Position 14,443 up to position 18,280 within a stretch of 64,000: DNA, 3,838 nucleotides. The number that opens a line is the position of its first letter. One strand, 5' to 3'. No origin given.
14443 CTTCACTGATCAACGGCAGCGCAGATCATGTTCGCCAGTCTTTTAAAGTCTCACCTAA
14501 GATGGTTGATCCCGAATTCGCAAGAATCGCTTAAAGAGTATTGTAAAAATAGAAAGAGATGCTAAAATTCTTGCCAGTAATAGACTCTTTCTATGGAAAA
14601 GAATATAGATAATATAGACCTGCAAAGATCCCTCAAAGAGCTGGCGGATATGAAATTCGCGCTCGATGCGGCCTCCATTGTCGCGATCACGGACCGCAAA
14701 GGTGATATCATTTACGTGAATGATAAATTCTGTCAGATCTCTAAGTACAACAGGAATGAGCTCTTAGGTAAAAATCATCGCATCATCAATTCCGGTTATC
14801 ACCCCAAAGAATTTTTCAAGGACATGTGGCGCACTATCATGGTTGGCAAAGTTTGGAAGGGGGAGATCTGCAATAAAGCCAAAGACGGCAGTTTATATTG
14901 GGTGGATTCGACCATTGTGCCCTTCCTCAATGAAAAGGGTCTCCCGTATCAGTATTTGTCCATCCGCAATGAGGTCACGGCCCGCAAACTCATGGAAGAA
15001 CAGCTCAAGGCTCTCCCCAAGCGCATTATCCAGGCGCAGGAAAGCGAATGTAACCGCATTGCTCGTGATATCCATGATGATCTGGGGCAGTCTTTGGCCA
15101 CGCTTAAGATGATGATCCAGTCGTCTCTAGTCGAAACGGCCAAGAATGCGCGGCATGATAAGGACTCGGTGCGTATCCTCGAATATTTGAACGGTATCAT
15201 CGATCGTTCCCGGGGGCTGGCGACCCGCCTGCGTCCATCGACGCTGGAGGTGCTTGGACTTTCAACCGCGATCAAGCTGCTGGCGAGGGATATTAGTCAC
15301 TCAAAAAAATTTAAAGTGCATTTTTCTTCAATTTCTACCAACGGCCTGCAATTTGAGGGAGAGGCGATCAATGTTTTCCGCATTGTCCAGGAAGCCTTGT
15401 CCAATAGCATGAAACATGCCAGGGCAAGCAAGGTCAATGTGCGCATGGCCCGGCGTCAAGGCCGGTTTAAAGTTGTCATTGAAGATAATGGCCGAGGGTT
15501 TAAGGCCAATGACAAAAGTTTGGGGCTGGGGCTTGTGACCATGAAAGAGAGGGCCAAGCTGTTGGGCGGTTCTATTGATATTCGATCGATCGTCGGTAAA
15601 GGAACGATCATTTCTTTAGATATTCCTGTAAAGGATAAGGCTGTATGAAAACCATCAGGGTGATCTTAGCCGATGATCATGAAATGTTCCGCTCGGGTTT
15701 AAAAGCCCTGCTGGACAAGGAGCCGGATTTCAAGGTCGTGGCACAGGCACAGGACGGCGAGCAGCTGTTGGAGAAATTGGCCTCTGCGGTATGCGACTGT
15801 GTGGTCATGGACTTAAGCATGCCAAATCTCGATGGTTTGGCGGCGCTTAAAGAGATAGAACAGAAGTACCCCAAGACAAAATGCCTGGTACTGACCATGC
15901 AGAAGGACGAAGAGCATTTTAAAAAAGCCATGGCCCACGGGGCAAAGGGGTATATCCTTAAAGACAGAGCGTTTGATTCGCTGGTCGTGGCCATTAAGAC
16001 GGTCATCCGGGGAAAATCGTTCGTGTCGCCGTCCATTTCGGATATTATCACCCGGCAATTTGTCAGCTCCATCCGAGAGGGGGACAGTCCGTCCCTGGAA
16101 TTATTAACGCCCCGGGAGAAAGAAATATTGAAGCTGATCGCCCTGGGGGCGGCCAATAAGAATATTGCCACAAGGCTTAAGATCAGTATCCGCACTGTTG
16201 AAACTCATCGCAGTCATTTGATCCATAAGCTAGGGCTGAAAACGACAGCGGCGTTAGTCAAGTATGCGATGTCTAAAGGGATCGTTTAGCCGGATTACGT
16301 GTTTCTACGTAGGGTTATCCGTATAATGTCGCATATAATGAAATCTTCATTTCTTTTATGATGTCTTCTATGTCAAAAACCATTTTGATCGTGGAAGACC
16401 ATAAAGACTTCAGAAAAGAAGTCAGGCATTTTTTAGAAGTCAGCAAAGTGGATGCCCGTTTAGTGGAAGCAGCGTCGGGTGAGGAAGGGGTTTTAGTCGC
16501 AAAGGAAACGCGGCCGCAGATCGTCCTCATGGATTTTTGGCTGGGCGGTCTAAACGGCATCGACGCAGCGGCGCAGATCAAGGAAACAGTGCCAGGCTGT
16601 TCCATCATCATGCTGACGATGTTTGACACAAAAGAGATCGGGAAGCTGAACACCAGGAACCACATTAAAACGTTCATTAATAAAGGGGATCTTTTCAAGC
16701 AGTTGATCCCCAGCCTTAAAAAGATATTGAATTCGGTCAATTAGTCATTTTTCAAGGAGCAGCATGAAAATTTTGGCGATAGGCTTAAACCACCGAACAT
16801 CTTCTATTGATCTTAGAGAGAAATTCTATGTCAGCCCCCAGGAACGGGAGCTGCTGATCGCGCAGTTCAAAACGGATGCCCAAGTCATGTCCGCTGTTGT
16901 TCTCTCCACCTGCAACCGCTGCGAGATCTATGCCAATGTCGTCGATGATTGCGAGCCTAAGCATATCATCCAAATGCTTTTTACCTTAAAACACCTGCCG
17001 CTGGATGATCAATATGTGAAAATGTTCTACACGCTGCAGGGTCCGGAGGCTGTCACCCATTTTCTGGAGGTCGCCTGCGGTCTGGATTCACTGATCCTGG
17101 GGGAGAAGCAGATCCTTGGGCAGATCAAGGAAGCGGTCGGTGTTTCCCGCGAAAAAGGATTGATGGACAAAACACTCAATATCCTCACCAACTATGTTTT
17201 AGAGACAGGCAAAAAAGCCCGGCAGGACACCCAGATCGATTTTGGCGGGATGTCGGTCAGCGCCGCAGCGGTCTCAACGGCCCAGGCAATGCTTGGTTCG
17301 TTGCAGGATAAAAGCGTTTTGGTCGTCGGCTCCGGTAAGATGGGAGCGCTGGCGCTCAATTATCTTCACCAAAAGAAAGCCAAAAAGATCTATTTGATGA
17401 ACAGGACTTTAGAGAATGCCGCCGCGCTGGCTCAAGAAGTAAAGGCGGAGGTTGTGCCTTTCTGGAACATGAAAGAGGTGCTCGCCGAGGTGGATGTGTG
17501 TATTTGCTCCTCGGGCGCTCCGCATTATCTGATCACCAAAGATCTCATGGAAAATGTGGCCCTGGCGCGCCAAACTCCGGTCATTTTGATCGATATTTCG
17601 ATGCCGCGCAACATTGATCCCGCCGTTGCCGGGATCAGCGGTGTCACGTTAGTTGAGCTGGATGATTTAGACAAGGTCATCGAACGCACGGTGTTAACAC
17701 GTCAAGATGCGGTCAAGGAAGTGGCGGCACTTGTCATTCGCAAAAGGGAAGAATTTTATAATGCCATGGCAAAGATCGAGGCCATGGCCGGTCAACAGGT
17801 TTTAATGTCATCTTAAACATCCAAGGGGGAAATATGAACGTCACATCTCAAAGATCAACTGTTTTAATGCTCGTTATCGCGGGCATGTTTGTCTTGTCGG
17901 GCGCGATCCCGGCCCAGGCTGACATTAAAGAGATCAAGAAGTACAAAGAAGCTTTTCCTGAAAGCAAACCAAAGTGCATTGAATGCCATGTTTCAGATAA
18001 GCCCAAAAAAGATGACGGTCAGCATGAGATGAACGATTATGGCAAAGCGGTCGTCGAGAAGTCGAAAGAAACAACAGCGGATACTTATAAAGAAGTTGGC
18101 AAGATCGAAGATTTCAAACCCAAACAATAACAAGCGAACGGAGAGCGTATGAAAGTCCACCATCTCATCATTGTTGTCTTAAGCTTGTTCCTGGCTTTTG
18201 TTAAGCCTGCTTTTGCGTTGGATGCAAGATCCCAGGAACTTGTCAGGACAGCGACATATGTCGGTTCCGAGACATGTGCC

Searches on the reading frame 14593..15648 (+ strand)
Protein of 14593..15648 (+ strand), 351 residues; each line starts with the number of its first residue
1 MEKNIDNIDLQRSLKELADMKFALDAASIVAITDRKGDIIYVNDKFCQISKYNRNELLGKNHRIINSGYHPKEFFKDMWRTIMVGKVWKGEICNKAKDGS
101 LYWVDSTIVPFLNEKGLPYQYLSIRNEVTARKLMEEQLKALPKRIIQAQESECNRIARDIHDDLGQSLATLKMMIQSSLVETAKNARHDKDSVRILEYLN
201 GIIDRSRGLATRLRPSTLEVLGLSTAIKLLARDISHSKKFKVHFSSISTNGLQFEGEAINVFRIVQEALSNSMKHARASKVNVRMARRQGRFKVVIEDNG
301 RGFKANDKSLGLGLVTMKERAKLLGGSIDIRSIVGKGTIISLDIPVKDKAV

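Call 4: search_protein_families(library=pfam, proteins=[window:14593-15648:+], max_evalue=0.01)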
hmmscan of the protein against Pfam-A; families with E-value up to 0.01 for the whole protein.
window:14593-15648:+ (351 aa): 10 families
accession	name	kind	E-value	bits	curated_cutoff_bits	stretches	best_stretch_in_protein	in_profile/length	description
PF02518.31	HATPase_c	-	2.6e-14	54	26.4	1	258-347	3-110/111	Histidine kinase-, DNA gyrase B-, and HSP90-like ATPase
PF13426.13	PAS_9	-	4.4e-14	53.1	27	1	30-117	4-90/103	PAS domain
PF08447.18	PAS_3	-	1e-11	45.4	25.6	1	39-124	1-88/89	PAS fold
PF00989.32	PAS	-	2.5e-11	44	22.6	1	26-119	10-104/113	PAS fold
PF07730.19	HisKA_3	-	2.5e-10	41.2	24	1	154-218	3-68/68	Histidine kinase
PF08448.16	PAS_4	-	8.3e-07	29.7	23.1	1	29-132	7-109/110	PAS fold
PF13581.12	HATPase_c_2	-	1.8e-06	28.4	27.4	1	259-310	30-98/127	Histidine kinase-like ATPase domain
PF13589.12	HATPase_c_3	-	2.4e-05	24.8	25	1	261-320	3-62/137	Histidine kinase-, DNA gyrase B-, and HSP90-like ATPase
PF13188.13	PAS_8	-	0.00022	21.5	21.8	1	28-66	12-48/65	PAS domain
PF24990.1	PAS_13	-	0.0018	19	27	1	32-65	5-38/143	ERT1/acuK family PAS domain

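Call 5: search_protein_families(library=ncbifam, proteins=[window:14593-15648:+], max_evalue=0.01)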
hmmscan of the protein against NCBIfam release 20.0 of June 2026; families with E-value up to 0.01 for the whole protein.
window:14593-15648:+ (351 aa): 42 families (the best 25 are shown)
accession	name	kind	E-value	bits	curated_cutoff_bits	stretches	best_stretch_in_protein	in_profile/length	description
NF052443.1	SensHisKinMctS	equivalog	3.7e-40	137.6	700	1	128-346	226-448/457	two-component system sensor histidine kinase MctS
NF008649.0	PRK11644.1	equivalog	7.6e-38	130.5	408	1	131-345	284-495/499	signal transduction histidine-protein kinase/phosphatase UhpB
NF052531.1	Strep_LiaS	equivalog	9.1e-27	94.2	450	1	150-346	130-327/328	envelope stress sensor histidine kinase LiaS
NF007896.0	PRK10600.1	equivalog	3.5e-24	85.4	578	1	152-341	390-580/598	nitrate/nitrite two-component system sensor histidine kinase NarX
TIGR02938.1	nifL_nitrog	equivalog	4.9e-24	84.7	242.45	1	22-139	8-126/494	nitrogen fixation negative regulator NifL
NF008184.0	PRK10935.1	equivalog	1.8e-23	83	553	1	152-347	363-560/565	nitrate/nitrite two-component system sensor histidine kinase NarQ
NF045675.1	PhdiestaseDibA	equivalog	3.7e-22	78.4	980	1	29-141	90-202/623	phosphodiesterase DibA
NF010076.0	PRK13557.1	subfamily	1.7e-14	53.2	631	1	38-183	54-196/540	histidine kinase famiy protein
TIGR00229.1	sensory_box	domain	1.7e-13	50.8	22.9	1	29-138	17-126/126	PAS domain S-box protein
NF052652.1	YtvA_fam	equivalog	5.7e-12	45.7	250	1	30-145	13-131/243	YtvA family blue-light photoreceptor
NF047786.1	his_kin_MadS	equivalog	8.2e-11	41.6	500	1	136-345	216-434/434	MadS family sensor histidine kinase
NF052306.1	BluLightHisKinLov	equivalog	2.1e-09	36.7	450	1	35-145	41-152/334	blue-light-activated histidine kinase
NF046044.1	PnpS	equivalog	3e-09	36.4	400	1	191-307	216-333/390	two-component system histidine kinase PnpS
NF041832.1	near_NosP_CTERM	subfamily_domain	6.4e-09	35.3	400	1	187-349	47-228/370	NahK/ErcS family hybrid sensor histidine kinase/response regulator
NF010077.0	PRK13559.1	subfamily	1.1e-08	34.4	361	1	33-349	59-362/364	hypothetical protein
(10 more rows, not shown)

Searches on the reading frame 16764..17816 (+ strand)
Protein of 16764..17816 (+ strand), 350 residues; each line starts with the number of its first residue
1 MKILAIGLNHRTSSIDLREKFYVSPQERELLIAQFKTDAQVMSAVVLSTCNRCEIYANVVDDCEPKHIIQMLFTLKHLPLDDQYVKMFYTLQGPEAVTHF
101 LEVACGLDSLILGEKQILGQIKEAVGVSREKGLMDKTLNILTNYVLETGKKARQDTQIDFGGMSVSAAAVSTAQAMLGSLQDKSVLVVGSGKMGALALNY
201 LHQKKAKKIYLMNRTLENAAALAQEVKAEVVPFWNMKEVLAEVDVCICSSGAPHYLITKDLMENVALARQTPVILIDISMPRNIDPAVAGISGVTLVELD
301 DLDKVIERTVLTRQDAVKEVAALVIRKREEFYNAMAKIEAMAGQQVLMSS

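Call 4: search_protein_families(library=pfam, proteins=[window:16764-17816:+], max_evalue=0.01)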
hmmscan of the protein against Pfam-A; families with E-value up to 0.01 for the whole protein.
window:16764-17816:+ (350 aa): 8 families
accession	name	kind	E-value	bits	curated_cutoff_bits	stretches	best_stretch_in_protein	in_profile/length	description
PF05201.20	GlutR_N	-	1.3e-42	145.6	27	1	6-156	1-151/151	Glutamyl-tRNAGlu reductase, N-terminal domain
PF01488.26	Shikimate_DH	-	1.7e-37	129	24.3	1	172-305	2-138/138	Shikimate / quinate 5-dehydrogenase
PF01408.29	GFO_IDH_MocA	-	5.4e-07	30.7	24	1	184-264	2-85/120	Oxidoreductase family, NAD-binding Rossmann fold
PF03435.24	Sacchrp_dh_NADP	-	0.00011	22.9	25.1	1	185-247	1-73/129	Saccharopine dehydrogenase NADP binding domain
PF03807.23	F420_oxidored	-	0.00024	22.1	21.6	1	186-278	3-91/94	NADP oxidoreductase coenzyme F420-dependent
PF02826.25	2-Hacid_dh_C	-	0.00042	20.2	25.1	1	172-268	26-115/178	D-isomer specific 2-hydroxyacid dehydrogenase, NAD binding domain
PF13241.12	NAD_binding_7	-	0.001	20.1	22.1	0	179-251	4-70/104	Putative NAD(P)-binding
PF16912.11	Glu_dehyd_C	-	0.0019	18.2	34.9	1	164-257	11-114/211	Glucose dehydrogenase C-terminus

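Call 5: search_protein_families(library=ncbifam, proteins=[window:16764-17816:+], max_evalue=0.01)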
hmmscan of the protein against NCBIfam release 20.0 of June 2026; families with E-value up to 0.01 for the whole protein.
window:16764-17816:+ (350 aa): 20 families
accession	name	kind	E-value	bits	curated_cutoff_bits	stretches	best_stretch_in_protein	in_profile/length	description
TIGR01035.1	hemA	equivalog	2.2e-96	323.3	209.55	1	3-340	1-338/416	glutamyl-tRNA reductase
NF000744.0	PRK00045.1-3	equivalog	1.1e-87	294.8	429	1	1-339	1-345/447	glutamyl-tRNA reductase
NF000750.0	PRK00045.3-4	equivalog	1.4e-44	152.7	289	1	3-339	3-336/439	glutamyl-tRNA reductase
NF010548.0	PRK13940.1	equivalog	4.2e-43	147.7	469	1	1-334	1-328/414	glutamyl-tRNA reductase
NF000752.0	PRK00045.4-2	equivalog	4.2e-38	131.6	381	1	5-338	13-317/412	glutamyl-tRNA reductase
NF000751.1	PRK00045.4-1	equivalog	9.6e-29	100.6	478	1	44-324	47-306/426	glutamyl-tRNA reductase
NF001909.0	PRK00676.1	equivalog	5.8e-16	58.5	478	1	5-334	5-318/338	glutamyl-tRNA reductase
NF004793.0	PRK06141.1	equivalog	6.2e-07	28.7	322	1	140-262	81-209/314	bifunctional Delta(1)-pyrroline-2-carboxylate/Delta(1)-piperideine-2-carboxylate reductase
NF001310.0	PRK00258.1-2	equivalog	7.2e-06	25.3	221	1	179-248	118-192/279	shikimate dehydrogenase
TIGR01470.1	cysG_Nterm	subfamily_domain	1.6e-05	24.7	62.3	0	179-253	6-80/205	siroheme synthase, N-terminal domain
NF001319.0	PRK00258.3-3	equivalog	1.8e-05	23.9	252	1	167-248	107-190/279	shikimate dehydrogenase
TIGR00507.1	aroE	equivalog_domain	3.2e-05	23.2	200.2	1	177-249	111-185/270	shikimate dehydrogenase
TIGR03911.1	pyrrolys_PylD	equivalog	0.00011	21.4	150.05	1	145-233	115-196/266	3-methylornithyl-N6-L-lysine dehydrogenase PylD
TIGR01133.1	murG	equivalog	0.00052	19.1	250.25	1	131-252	128-265/353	undecaprenyldiphospho-muramoylpentapeptide beta-N-acetylglucosaminyltransferase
NF001312.0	PRK00258.1-4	equivalog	0.0012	18.2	295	1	181-245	126-192/285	shikimate dehydrogenase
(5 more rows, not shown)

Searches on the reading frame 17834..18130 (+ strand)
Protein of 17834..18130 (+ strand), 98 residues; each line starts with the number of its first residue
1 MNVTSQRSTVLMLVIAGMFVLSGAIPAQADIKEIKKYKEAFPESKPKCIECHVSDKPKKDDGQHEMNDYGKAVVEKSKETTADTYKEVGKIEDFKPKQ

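Call 4: search_protein_families(library=pfam, proteins=[window:17834-18130:+], max_evalue=0.01)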
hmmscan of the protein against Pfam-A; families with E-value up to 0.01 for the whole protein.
window:17834-18130:+ (98 aa): 0 families

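Call 5: search_protein_families(library=ncbifam, proteins=[window:17834-18130:+], max_evalue=0.01)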
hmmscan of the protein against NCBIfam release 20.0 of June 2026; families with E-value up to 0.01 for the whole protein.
window:17834-18130:+ (98 aa): 0 families

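Call 68: search_solved_structures(query=window:17834-18130:+, max_evalue=10, show_alignments=2)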
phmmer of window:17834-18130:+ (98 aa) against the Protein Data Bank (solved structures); distinct sequences matched with E-value up to 10: 1.
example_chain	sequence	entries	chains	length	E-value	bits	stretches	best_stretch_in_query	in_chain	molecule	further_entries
8d9m_A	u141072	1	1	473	0.45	14.1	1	11-56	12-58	Cytochrome c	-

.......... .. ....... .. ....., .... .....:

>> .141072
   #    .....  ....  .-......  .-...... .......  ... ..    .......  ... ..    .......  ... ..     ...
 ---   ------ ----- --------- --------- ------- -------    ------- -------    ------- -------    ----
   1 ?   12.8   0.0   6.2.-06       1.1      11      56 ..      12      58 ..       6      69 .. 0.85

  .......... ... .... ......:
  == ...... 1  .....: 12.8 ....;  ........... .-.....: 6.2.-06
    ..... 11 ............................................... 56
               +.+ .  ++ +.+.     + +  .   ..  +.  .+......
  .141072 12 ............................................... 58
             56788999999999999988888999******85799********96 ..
